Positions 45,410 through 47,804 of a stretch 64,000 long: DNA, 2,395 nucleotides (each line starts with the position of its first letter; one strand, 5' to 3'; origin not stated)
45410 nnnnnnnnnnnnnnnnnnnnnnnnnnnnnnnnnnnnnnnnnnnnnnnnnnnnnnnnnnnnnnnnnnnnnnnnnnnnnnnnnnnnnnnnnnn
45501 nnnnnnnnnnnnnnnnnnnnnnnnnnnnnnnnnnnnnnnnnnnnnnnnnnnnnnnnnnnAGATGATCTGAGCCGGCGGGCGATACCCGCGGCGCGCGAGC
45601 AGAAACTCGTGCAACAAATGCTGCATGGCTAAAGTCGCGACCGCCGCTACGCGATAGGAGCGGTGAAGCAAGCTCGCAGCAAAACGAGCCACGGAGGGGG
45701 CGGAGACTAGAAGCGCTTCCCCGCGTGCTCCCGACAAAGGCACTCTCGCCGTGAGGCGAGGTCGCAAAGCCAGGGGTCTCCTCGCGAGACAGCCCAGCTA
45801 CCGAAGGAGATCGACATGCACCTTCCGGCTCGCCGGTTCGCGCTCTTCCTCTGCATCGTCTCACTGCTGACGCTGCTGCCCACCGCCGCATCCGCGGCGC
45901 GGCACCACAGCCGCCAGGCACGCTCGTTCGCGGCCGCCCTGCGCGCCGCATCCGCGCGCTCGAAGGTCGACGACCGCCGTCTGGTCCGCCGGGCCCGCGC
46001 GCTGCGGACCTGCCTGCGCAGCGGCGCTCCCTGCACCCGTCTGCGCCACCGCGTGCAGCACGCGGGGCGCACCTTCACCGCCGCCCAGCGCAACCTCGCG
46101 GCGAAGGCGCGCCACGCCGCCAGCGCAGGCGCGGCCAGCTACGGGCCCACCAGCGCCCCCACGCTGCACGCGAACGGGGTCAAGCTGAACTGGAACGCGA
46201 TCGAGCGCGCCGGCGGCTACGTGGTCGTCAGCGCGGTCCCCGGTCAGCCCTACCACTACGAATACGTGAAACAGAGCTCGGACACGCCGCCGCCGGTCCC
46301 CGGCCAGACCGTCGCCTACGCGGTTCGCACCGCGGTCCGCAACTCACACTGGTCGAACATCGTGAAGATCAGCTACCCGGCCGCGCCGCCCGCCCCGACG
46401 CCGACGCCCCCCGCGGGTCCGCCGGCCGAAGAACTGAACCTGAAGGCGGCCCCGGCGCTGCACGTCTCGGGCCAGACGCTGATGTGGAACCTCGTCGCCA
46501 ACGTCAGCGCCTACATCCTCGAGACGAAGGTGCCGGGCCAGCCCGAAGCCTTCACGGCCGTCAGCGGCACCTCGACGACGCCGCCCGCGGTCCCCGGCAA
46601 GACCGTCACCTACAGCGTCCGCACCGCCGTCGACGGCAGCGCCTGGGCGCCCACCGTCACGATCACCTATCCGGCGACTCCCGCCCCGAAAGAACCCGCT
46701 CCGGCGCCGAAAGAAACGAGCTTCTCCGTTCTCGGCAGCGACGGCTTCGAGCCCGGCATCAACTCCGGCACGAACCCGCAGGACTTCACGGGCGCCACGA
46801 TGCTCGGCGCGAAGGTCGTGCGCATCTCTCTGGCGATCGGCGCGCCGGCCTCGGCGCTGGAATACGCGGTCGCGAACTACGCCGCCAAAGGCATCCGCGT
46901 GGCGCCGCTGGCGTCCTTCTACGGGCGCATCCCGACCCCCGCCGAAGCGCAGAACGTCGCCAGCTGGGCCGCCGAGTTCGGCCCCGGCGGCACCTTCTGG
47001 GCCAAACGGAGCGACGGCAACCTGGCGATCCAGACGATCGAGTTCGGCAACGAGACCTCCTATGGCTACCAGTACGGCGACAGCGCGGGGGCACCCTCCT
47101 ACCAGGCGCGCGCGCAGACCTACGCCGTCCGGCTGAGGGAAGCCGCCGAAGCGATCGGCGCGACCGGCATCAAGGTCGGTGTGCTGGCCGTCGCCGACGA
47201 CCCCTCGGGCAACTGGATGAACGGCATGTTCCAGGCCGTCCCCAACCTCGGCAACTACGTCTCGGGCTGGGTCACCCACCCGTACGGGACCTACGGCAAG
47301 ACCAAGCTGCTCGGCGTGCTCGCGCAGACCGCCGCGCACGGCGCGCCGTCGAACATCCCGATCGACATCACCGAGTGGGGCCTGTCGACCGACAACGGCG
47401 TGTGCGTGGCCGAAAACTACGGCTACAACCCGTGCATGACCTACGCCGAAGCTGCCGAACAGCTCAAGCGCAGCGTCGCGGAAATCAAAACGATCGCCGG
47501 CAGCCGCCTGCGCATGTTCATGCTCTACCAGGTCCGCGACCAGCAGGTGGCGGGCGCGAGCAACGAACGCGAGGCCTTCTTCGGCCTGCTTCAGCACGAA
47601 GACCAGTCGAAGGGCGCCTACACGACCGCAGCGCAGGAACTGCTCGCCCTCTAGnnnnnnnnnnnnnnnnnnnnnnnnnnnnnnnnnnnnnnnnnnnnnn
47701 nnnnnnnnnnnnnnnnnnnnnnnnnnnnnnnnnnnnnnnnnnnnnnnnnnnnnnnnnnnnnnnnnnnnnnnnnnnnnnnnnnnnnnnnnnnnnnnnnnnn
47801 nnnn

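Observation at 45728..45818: c-di-GMP-I riboswitch predicted to act as a translational OFF switch on a secreted glycoside hydrolase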

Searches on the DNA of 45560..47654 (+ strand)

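Call 4: search_rna_families(source=window, start=45560, end=45900, threshold=evalue, max_evalue=10, show_alignments=4)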
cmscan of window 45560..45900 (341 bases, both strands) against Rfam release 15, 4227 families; matches with E-value up to 10: 5.
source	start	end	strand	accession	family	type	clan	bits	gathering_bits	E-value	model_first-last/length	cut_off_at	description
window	45730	45806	+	RF03167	c-di-GMP-I-GGC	Cis-reg; riboswitch;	CL00126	65.3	59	1.9e-15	1-80/80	no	c-di-GMP-I-GGC riboswitch aptamer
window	45691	45733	-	RF03493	mir-1281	Gene; miRNA;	-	17.1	70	3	1-54/54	no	mir-1281 microRNA precursor family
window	45631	45733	+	RF02421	Bp1_684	Gene; sRNA;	-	14.2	44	1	1-113/113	no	Burkholderia sRNA Bp1_Cand684_SIPHT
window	45693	45731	-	RF03101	RAGATH-31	Gene; sRNA;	-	13.8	71.8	9.6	1-54/54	no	RAGATH-31 RNA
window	45779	45818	+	RF03012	Mu-gpT-DE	Gene; sRNA;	-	13.7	49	1.6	1-53/53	no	Mu-gpT-DE RNA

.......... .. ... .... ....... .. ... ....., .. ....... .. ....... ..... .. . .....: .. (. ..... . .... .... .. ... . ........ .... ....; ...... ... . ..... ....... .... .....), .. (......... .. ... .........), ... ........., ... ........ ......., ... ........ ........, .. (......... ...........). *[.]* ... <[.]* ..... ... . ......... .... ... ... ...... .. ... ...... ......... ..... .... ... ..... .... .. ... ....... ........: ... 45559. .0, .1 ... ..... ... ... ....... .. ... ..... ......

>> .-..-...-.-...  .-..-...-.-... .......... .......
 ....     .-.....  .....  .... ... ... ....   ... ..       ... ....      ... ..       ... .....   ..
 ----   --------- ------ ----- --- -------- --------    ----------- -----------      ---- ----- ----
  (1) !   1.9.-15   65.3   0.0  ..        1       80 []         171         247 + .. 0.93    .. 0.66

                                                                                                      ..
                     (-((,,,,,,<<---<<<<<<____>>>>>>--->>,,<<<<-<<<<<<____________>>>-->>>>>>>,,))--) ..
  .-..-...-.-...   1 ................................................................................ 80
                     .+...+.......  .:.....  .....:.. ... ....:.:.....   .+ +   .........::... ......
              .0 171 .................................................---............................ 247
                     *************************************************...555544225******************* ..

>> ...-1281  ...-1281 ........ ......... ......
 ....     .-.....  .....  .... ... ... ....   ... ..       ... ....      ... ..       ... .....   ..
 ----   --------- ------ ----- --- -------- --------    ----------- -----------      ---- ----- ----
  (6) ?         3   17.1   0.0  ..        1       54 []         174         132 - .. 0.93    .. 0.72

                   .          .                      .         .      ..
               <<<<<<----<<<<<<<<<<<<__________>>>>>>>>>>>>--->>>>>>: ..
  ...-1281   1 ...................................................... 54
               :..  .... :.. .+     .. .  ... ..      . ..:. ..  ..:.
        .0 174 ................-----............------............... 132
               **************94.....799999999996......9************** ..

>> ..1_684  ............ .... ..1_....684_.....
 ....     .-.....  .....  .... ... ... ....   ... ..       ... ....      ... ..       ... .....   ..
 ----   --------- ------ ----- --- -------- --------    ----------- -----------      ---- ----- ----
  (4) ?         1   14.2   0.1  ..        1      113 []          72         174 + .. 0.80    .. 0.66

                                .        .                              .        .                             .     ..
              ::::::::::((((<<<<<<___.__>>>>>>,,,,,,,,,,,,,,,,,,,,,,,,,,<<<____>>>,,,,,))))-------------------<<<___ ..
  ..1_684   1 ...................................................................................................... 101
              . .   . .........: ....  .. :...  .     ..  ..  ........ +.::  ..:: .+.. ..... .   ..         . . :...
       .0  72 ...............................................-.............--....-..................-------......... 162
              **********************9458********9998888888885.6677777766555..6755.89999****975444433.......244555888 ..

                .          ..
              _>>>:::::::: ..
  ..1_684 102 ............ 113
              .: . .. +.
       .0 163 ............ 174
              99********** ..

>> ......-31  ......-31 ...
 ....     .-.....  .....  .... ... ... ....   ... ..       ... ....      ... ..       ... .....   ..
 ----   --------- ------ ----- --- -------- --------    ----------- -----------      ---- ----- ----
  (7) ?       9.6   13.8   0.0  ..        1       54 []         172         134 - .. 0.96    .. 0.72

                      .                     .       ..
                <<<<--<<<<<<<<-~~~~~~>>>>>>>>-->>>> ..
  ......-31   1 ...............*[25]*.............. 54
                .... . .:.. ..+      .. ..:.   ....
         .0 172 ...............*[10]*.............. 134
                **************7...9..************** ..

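Call 15: search_rna_families(sources=[L001, L006, L008, L011, L013, L014, L016, L018, L023, L025, L035, L040, L049, L050, L060], threshold=gathering)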
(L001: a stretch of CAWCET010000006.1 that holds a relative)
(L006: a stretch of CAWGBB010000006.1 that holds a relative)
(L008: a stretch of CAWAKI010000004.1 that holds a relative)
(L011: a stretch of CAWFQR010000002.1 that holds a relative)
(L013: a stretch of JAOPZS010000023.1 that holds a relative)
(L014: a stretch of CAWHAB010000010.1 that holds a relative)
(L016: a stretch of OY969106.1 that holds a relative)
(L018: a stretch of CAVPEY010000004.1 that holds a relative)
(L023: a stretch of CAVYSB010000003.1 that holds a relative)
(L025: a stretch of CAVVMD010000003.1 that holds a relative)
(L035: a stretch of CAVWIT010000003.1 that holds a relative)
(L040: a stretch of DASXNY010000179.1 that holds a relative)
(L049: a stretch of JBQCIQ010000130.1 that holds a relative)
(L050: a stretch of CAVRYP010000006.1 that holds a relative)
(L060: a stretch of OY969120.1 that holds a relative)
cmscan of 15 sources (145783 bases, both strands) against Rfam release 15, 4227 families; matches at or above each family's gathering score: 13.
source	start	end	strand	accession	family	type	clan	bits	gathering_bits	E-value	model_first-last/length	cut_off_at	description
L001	3892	3967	+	RF03167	c-di-GMP-I-GGC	Cis-reg; riboswitch;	CL00126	65.4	59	7.8e-13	1-80/80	no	c-di-GMP-I-GGC riboswitch aptamer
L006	3915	3991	+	RF03167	c-di-GMP-I-GGC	Cis-reg; riboswitch;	CL00126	65.3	59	8e-13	1-80/80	no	c-di-GMP-I-GGC riboswitch aptamer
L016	3852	3929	+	RF03167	c-di-GMP-I-GGC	Cis-reg; riboswitch;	CL00126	61.9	59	7.8e-12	1-80/80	no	c-di-GMP-I-GGC riboswitch aptamer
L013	3891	3967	+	RF03167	c-di-GMP-I-GGC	Cis-reg; riboswitch;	CL00126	60.4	59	2.1e-11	1-80/80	no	c-di-GMP-I-GGC riboswitch aptamer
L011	3888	3964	+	RF03167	c-di-GMP-I-GGC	Cis-reg; riboswitch;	CL00126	60.3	59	2.3e-11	1-80/80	no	c-di-GMP-I-GGC riboswitch aptamer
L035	3872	3946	+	RF03167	c-di-GMP-I-GGC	Cis-reg; riboswitch;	CL00126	59.6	59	3.6e-11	1-80/80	no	c-di-GMP-I-GGC riboswitch aptamer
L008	3724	3804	+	RF01051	c-di-GMP-I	Cis-reg; riboswitch;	CL00126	51.6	35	7.9e-07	1-87/87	no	c-di-GMP-I riboswitch aptamer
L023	3753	3827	+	RF01051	c-di-GMP-I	Cis-reg; riboswitch;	CL00126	51.1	35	1e-06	1-87/87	no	c-di-GMP-I riboswitch aptamer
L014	3790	3867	+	RF01051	c-di-GMP-I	Cis-reg; riboswitch;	CL00126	50.6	35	1.4e-06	1-87/87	no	c-di-GMP-I riboswitch aptamer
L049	3887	3961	+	RF01051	c-di-GMP-I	Cis-reg; riboswitch;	CL00126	50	35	1.9e-06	1-87/87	no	c-di-GMP-I riboswitch aptamer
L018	3709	3787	+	RF01051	c-di-GMP-I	Cis-reg; riboswitch;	CL00126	47.8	35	6.8e-06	1-87/87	no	c-di-GMP-I riboswitch aptamer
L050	3863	3937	+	RF01051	c-di-GMP-I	Cis-reg; riboswitch;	CL00126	46.7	35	1.3e-05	1-87/87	no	c-di-GMP-I riboswitch aptamer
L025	3778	3852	+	RF01051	c-di-GMP-I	Cis-reg; riboswitch;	CL00126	40.3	35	0.00045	1-87/87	no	c-di-GMP-I riboswitch aptamer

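Call 26: build_rna_model(alignment_id=A2, structure=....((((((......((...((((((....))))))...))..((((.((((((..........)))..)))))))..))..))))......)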
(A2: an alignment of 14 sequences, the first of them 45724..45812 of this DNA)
Model R1 built from alignment A2 (14 sequences, 93 columns); structure: as given.
model positions 89; base pairs 24; branch points 1; effective number of sequences 1.51; information 0.641 bits per position. Calibrated on 0.2 Mb of random sequence (short: E-values are rough).
structure used (alignment columns):
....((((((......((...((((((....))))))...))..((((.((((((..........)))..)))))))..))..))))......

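Call 27: search_with_rna_model(model_id=R1, sources=[window, L001, L002, L003, L004, L005, L006, L007, L008, L009, L010, L011, L012, L013, L014, L015, L016, L017, L018, L019, L020, L021, L022, L023, L024, L025, L026, L027, L028, L029, L030, L031, L032, L033, L034, L035, L036, L037, L038, L039, L040, L041, L042, L043, L044, L045, L046, L047, L048, L049, L050, L051, L052, L053, L054, L055, L056, L057, L058, L059, L060, L061, L062, L063, L064, L065, L066, L067, L068, L069, L070, L071, L072, L073, L074, L075, L076, L077, L078, L079, L080], max_evalue=1)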
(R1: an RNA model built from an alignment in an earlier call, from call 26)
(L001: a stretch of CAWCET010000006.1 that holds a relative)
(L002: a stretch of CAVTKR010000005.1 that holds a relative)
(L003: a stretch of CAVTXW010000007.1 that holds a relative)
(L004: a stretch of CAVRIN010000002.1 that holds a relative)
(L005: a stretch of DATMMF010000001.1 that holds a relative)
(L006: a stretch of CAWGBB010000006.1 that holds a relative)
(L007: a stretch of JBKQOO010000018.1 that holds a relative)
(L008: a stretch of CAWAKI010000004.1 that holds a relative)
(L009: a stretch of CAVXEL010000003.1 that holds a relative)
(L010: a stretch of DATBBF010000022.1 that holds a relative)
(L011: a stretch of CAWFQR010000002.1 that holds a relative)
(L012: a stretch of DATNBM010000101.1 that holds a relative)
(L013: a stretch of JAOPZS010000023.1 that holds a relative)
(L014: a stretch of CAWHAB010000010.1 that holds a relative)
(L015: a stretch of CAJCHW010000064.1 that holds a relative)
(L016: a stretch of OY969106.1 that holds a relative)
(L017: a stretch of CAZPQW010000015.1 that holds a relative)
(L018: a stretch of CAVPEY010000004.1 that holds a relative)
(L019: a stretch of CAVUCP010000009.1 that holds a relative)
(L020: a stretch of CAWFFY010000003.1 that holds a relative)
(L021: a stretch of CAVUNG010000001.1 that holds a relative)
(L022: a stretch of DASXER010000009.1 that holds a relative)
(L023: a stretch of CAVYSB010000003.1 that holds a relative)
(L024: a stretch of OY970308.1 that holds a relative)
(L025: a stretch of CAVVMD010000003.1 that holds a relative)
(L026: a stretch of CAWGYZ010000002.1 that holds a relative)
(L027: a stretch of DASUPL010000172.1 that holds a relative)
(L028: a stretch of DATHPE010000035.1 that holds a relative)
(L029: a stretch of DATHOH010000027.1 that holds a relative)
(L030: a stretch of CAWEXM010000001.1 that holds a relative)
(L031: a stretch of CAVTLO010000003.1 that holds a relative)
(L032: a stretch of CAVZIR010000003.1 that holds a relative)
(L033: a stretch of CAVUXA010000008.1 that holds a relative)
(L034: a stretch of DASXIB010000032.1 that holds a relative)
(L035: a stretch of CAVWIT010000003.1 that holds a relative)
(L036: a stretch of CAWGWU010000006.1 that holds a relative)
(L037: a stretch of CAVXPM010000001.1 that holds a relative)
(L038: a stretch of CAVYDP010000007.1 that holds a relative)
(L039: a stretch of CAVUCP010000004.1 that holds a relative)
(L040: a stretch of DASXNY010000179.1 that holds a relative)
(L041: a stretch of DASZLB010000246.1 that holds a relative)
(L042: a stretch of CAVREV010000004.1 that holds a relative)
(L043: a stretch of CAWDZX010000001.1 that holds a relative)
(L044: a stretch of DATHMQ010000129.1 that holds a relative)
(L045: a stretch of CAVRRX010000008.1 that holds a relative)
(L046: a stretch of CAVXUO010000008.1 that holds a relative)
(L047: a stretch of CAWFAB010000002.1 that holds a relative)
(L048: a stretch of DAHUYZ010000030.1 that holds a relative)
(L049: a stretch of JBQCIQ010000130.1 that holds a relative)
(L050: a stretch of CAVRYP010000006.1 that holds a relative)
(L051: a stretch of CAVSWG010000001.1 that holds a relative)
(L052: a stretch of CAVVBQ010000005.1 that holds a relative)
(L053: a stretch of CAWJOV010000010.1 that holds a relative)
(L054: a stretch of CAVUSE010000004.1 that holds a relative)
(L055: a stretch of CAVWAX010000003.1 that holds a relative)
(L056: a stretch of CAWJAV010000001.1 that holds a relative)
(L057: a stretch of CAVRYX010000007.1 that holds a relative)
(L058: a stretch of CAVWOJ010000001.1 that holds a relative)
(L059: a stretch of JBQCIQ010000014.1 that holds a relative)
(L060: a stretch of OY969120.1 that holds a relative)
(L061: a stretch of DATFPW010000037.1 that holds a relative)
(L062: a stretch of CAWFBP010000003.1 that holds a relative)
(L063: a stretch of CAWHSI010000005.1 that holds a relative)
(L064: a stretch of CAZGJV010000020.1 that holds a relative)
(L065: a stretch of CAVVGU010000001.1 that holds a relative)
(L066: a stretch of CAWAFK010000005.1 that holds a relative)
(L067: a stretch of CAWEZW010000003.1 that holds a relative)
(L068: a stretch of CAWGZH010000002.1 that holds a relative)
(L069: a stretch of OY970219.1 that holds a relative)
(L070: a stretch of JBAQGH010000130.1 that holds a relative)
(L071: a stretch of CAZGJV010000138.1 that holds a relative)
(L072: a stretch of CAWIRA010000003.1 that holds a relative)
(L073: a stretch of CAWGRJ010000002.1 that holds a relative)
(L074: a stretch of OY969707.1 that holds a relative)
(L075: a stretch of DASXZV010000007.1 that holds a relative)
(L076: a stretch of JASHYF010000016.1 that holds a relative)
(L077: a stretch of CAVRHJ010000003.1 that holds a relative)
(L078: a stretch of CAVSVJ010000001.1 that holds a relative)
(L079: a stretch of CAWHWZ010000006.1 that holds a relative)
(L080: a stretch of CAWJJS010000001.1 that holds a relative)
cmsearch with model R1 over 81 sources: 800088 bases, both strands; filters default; matches with E-value up to 1: 77.
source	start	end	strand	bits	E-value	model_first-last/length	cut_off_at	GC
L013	3885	3973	+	105.1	2.1e-28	1-89/89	no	0.65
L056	3885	3973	+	103.8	5.1e-28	1-89/89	no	0.63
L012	3750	3838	+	103.7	5.4e-28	1-89/89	no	0.71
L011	3882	3970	+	103.5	6.6e-28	1-89/89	no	0.64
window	45724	45812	+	100.6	4.8e-27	1-89/89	no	0.65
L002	3885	3973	+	100.5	5.3e-27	1-89/89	no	0.65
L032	3879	3967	+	100.5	5.3e-27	1-89/89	no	0.65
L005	3885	3973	+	100.5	5.3e-27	1-89/89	no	0.67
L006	3909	3997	+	100.2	6.6e-27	1-89/89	no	0.66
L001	3886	3973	+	100.2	6.7e-27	1-89/89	no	0.65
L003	3885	3973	+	100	7.3e-27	1-89/89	no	0.66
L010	3724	3812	+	100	7.6e-27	1-89/89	no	0.64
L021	3810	3898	+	99.6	1e-26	1-89/89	no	0.65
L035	3866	3952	+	98.7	1.9e-26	1-89/89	no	0.68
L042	3703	3790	+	98.5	2.1e-26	1-89/89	no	0.7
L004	3885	3973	+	97.7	3.6e-26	1-89/89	no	0.66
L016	3846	3935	+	97.7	3.7e-26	1-89/89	no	0.67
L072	3886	3976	+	97.2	5.2e-26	1-89/89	no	0.68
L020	3763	3853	+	97.2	5.4e-26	1-89/89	no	0.69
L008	3719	3811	+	94.8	2.9e-25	1-89/89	no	0.66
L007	3817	3907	+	94.7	3e-25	1-89/89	no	0.65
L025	3773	3859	+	94.4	3.7e-25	1-89/89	no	0.68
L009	3718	3808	+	94.4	3.7e-25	1-89/89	no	0.66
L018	3704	3794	+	94.4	3.9e-25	1-89/89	no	0.7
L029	3760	3850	+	94.4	3.9e-25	1-89/89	no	0.7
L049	3882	3968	+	93.3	8e-25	1-89/89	no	0.68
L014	3785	3874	+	92.7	1.2e-24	1-89/89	no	0.66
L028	3896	3982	+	92.5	1.4e-24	1-89/89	no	0.67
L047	3545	3634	+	91.6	2.7e-24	1-89/89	no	0.69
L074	3704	3790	+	91.4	3.1e-24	1-89/89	no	0.67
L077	3855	3944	+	91.3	3.2e-24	1-89/89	no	0.66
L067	3290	3376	+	91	3.9e-24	1-89/89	no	0.66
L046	3650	3736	+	89.6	1.1e-23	1-89/89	no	0.66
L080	3346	3432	+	89.5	1.1e-23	1-89/89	no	0.68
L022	805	891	+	89.5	1.2e-23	1-89/89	no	0.72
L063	3314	3400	+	89.5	1.2e-23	1-89/89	no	0.68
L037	3816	3902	+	89.4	1.2e-23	1-89/89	no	0.66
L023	3748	3834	+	89.3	1.3e-23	1-89/89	no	0.68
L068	3337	3423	+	89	1.6e-23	1-89/89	no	0.67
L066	3576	3662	+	88.6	2.1e-23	1-89/89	no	0.68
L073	3371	3457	+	87.8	3.9e-23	1-89/89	no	0.69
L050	3858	3944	+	87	6.7e-23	1-89/89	no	0.63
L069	3461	3547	+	86.7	8.4e-23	1-89/89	no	0.68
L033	3761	3847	+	86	1.4e-22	1-89/89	no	0.64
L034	3882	3968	+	85.6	1.8e-22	1-89/89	no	0.68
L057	3875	3961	+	83.4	8.1e-22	1-89/89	no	0.66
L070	3322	3408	+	83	1.1e-21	1-89/89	no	0.69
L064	3758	3845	+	82.9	1.2e-21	1-89/89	no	0.67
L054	3499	3589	+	82.2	1.9e-21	1-89/89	no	0.68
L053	3488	3577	+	82.2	2e-21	1-89/89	no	0.68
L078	3867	3953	+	81.9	2.3e-21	1-89/89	no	0.67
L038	3743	3829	+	81.8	2.5e-21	1-89/89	no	0.69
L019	3865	3954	+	80.4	6.8e-21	1-89/89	no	0.66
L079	3375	3462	+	79.1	1.7e-20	1-89/89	no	0.7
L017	3864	3955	+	79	1.8e-20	1-89/89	no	0.64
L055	3287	3373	+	76.4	1.1e-19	1-89/89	no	0.67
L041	3515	3601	+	76.2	1.3e-19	1-89/89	no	0.66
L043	3498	3584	+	75.8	1.7e-19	1-89/89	no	0.62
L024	3879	3970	+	75.6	1.9e-19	1-89/89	no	0.62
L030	3867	3958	+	75.6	1.9e-19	1-89/89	no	0.62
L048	3261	3347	+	75.5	2.1e-19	1-89/89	no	0.7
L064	1661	1746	+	73.7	7.2e-19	1-89/89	no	0.64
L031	3804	3895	+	73.5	8.2e-19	1-89/89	no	0.66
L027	1787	1878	+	72.7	1.5e-18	1-89/89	no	0.62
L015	3747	3834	+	72.7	1.5e-18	1-89/89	no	0.62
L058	3387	3473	+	71.9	2.5e-18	1-89/89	no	0.66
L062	3333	3420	+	68.5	2.7e-17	1-89/89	no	0.66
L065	3263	3350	+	65.8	1.9e-16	1-89/89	no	0.72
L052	3374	3461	+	60.1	9.6e-15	1-89/89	no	0.66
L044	3348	3434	+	59.1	1.9e-14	1-89/89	no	0.67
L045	3348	3434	+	59.1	1.9e-14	1-89/89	no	0.67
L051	3371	3458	+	58.5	3e-14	1-89/89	no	0.68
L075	3405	3489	+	57.8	4.8e-14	1-89/89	no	0.66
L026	3868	3954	+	28.2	4.8e-05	1-89/89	no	0.66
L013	2972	3058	+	18.9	0.034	1-89/89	no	0.74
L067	7477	7597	+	15.5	0.36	1-89/89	no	0.63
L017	7517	7628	-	15.4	0.38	1-89/89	no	0.74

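Call 39: search_rna_families(source=L008, start=3650, end=3900, threshold=gathering, show_alignments=1)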
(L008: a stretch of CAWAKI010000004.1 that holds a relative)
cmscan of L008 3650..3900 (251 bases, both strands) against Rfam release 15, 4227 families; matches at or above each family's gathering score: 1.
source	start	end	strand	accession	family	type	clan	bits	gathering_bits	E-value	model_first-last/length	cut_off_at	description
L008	3724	3804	+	RF01051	c-di-GMP-I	Cis-reg; riboswitch;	CL00126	51.6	35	1.4e-09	1-87/87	no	c-di-GMP-I riboswitch aptamer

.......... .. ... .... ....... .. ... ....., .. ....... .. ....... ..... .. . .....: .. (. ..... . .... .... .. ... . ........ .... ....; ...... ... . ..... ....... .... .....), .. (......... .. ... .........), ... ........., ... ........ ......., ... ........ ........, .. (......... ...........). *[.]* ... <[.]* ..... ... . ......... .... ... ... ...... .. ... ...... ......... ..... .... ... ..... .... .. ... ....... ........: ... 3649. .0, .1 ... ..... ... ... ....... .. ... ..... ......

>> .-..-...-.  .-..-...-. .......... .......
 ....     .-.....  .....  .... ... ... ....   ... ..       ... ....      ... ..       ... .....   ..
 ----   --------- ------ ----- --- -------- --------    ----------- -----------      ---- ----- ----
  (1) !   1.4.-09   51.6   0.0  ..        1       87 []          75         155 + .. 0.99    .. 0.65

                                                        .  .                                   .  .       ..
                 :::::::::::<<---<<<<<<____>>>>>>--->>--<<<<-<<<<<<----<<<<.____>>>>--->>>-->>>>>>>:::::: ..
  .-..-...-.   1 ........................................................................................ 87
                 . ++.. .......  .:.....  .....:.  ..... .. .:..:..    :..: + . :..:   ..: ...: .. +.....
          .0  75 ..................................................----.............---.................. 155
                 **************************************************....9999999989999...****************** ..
